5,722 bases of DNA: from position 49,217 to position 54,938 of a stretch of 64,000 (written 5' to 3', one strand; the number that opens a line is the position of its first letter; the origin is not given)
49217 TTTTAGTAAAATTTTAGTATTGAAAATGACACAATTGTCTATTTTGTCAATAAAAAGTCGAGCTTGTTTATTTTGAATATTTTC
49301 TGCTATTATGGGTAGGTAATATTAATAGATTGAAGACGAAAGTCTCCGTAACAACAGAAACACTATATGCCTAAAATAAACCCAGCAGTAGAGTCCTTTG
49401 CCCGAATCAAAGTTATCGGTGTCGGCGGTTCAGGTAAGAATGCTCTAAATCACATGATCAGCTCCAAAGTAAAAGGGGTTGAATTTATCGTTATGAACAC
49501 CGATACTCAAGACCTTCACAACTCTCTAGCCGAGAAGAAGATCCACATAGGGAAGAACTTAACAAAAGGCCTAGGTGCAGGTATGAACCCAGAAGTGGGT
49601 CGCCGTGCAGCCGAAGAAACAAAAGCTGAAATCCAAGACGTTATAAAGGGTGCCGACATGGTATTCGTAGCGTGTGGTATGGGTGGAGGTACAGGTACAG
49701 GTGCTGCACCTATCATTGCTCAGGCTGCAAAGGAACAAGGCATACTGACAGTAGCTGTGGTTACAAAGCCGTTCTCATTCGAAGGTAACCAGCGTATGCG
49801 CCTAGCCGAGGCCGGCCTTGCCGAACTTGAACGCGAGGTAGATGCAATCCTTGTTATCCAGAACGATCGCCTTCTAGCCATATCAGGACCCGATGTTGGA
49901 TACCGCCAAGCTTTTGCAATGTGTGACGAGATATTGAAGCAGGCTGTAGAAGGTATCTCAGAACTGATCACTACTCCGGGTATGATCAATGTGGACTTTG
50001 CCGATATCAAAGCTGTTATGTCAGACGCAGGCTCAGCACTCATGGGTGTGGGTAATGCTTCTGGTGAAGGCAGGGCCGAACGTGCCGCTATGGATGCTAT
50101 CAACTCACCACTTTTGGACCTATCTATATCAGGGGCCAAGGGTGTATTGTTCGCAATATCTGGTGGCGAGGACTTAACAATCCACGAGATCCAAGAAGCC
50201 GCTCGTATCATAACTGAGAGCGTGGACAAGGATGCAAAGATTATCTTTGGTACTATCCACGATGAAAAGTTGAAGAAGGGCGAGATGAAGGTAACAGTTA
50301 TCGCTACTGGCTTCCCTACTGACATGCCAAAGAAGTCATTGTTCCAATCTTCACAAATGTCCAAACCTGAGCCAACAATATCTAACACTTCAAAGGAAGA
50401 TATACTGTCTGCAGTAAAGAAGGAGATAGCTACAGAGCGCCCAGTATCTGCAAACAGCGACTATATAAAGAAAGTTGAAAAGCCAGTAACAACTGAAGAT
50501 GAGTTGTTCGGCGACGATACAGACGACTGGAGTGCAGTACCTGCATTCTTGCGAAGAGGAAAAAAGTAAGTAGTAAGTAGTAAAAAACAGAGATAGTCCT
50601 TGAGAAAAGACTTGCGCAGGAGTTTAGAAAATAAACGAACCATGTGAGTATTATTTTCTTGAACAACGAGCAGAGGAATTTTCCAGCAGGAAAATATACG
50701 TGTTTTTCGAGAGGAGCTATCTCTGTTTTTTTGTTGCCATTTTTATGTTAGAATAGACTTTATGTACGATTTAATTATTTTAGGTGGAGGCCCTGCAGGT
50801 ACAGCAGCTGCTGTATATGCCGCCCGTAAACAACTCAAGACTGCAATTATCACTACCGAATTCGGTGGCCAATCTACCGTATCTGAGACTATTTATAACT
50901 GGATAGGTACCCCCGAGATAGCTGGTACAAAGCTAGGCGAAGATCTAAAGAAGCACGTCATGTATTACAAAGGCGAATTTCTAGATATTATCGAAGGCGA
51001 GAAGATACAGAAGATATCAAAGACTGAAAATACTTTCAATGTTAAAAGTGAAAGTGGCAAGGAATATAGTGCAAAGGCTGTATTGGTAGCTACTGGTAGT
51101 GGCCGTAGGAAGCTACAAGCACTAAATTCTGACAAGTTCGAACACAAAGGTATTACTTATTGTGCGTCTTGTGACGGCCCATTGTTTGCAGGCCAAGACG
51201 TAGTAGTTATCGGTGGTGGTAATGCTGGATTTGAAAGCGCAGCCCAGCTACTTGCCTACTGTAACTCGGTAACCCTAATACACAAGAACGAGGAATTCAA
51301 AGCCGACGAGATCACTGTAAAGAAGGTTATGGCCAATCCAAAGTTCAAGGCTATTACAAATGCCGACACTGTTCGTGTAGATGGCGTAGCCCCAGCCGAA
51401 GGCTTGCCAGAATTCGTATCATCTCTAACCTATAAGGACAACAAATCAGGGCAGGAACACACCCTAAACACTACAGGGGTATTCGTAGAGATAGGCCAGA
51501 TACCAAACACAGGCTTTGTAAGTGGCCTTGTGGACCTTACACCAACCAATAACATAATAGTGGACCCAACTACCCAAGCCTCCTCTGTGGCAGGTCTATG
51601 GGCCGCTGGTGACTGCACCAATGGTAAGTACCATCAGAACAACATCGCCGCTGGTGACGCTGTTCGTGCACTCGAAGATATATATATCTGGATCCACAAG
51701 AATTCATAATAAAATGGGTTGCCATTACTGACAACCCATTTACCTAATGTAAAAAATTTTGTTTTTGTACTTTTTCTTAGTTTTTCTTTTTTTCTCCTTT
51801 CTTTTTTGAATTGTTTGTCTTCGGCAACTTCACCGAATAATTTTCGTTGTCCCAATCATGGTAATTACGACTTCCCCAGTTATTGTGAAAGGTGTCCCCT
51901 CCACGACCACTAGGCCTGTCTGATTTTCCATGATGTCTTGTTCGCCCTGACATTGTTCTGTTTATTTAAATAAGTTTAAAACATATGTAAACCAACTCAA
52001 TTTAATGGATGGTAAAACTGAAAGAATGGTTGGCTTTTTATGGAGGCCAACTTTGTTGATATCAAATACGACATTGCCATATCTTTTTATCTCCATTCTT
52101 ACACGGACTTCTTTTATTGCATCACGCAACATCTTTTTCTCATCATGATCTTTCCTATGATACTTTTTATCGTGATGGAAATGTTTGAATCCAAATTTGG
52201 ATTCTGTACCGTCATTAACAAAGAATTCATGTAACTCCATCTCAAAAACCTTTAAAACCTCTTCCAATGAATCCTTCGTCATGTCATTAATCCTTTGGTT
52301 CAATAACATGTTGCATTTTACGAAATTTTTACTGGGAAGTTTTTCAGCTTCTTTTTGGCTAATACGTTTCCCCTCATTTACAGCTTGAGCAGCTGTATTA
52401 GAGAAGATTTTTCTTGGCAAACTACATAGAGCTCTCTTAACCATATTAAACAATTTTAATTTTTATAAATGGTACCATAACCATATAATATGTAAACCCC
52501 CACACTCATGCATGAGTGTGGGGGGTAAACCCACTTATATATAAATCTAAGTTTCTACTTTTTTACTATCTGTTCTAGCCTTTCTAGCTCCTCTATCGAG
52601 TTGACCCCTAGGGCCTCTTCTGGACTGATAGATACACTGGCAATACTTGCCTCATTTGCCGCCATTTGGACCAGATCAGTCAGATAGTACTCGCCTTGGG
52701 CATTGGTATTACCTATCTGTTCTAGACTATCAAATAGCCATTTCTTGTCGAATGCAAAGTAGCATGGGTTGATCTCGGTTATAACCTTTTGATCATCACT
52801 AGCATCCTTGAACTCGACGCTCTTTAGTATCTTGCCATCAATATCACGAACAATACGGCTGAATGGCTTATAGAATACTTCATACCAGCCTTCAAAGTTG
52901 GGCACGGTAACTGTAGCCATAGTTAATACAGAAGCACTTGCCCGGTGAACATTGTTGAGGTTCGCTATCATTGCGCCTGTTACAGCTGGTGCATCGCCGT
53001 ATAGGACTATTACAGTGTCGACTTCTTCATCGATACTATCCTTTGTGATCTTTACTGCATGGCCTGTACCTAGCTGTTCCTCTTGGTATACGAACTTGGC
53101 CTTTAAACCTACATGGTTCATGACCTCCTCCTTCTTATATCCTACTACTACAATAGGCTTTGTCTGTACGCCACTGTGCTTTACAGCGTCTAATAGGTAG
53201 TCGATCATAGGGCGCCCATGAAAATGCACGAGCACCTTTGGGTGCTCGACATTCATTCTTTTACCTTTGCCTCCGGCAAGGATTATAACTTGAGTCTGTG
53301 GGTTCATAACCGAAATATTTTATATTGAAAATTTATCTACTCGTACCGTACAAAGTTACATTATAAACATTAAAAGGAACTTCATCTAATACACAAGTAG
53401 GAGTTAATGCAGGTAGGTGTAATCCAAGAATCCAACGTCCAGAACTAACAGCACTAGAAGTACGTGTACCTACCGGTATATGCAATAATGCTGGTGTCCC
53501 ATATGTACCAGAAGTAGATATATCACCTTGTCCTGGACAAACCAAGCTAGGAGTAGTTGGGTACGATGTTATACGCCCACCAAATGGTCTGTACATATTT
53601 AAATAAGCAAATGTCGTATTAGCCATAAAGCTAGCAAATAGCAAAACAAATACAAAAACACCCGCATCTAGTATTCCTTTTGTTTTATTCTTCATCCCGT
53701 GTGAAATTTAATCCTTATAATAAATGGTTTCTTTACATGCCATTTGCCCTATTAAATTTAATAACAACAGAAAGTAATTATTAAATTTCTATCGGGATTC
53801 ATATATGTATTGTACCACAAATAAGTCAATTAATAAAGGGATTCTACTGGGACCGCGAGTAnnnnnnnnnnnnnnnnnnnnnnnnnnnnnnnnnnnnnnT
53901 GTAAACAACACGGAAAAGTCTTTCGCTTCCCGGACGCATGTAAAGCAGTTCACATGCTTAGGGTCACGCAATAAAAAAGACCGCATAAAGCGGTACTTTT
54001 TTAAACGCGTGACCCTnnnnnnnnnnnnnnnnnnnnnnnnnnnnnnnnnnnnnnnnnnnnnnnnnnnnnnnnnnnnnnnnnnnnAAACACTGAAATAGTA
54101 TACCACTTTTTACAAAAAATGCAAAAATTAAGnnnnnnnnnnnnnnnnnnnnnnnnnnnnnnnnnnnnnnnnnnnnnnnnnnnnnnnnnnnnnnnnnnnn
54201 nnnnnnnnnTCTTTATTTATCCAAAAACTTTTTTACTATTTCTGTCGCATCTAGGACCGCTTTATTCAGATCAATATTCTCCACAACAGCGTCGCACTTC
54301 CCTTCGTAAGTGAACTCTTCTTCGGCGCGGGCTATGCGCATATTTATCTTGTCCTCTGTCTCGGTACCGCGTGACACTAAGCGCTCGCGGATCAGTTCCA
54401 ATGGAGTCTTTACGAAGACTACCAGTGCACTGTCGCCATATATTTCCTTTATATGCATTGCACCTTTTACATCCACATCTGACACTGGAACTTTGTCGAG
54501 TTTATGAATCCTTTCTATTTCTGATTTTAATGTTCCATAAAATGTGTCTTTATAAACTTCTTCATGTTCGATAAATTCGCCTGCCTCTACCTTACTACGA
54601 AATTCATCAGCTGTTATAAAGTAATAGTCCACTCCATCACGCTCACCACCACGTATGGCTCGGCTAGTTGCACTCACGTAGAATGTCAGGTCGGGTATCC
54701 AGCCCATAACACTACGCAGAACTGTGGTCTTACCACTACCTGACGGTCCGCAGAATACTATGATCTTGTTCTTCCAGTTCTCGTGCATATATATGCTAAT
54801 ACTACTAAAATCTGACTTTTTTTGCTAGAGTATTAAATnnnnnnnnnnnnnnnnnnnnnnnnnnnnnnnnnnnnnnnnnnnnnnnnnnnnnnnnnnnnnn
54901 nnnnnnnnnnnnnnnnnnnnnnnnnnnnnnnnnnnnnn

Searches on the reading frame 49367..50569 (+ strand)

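Call 45: search_protein_families(library=pfam, proteins=[window:49367-50569:+], max_evalue=0.00001)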
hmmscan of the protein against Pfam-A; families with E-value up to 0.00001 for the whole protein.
window:49367-50569:+ (400 aa): 2 families
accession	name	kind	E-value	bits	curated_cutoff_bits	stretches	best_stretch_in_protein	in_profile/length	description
PF00091.31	Tubulin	-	8.2e-50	170.2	33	1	13-173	1-189/190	Tubulin/FtsZ family, GTPase domain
PF12327.13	FtsZ_C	-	1.4e-33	115.5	27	1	222-316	1-94/95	FtsZ family, C-terminal domain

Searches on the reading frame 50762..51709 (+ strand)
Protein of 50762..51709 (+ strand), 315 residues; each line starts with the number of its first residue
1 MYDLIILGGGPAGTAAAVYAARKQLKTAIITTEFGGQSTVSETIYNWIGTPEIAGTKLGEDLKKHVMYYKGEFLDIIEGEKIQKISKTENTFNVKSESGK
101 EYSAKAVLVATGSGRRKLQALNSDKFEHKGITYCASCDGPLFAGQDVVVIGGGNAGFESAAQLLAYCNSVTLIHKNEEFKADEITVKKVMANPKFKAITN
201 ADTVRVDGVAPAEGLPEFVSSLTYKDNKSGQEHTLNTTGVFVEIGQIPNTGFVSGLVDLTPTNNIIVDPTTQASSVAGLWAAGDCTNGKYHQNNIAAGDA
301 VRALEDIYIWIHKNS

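Call 46: search_protein_families(library=pfam, proteins=[window:50762-51709:+], max_evalue=0.00001)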
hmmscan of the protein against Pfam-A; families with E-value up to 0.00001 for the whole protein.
window:50762-51709:+ (315 aa): 9 families
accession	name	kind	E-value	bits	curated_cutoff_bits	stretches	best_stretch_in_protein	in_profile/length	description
PF07992.20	Pyr_redox_2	-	3.1e-40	138.9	26.1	1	2-296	1-287/291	Pyridine nucleotide-disulphide oxidoreductase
PF13738.12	Pyr_redox_3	-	3.7e-25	89.2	30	1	73-283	95-305/305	Pyridine nucleotide-disulphide oxidoreductase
PF00890.30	FAD_binding_2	-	1e-14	55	20.4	1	3-71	1-69/414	FAD binding domain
PF01134.28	GIDA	-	4e-12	46.3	22.1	0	3-82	1-72/391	Glucose inhibited division protein A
PF12831.13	FAD_oxidored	-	8.9e-11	42.1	27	1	3-41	1-41/416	FAD dependent oxidoreductase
PF03486.20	HI0933_like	-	1.1e-10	41.8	50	0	146-179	2-35/244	HI0933-like protein Rossmann domain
PF01266.30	DAO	-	3e-10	40.6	27.9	0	3-39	1-40/353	FAD dependent oxidoreductase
PF00070.33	Pyr_redox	-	3.7e-08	34.2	22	1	147-208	2-68/82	Pyridine nucleotide-disulphide oxidoreductase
PF01946.23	Thi4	-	2.1e-06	27.6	26.2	0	3-33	19-50/235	Thi4 family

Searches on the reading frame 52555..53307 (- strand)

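Call 46: search_protein_families(library=pfam, proteins=[window:52555-53307:-], max_evalue=0.00001)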
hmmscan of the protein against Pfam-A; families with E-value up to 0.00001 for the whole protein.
window:52555-53307:- (250 aa): 4 families
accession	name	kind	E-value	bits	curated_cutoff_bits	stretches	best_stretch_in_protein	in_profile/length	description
PF12804.13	NTP_transf_3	-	4.3e-17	63.2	27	1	7-131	1-122/160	MobA-like NTP transferase domain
PF00483.29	NTP_transferase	-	2.9e-12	47.1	21.2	1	7-135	2-138/245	Nucleotidyl transferase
PF01128.25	IspD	-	3e-07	30.9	27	1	7-123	3-119/221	2-C-methyl-D-erythritol 4-phosphate cytidylyltransferase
PF02348.25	CTP_transf_3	-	9e-07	29.3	22.6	1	8-140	3-121/217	Cytidylyltransferase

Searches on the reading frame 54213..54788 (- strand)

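Call 46: search_protein_families(library=pfam, proteins=[window:54213-54788:-], max_evalue=0.00001)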
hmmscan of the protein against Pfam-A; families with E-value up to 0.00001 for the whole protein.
window:54213-54788:- (191 aa): 2 families
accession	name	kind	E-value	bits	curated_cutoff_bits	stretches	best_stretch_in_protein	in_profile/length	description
PF00625.27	Guanylate_kin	-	7.6e-35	120.7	25.2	1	7-186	2-180/182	Guanylate kinase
PF13671.12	AAA_33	-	8.2e-08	33.1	27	0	10-32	2-24/143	AAA domain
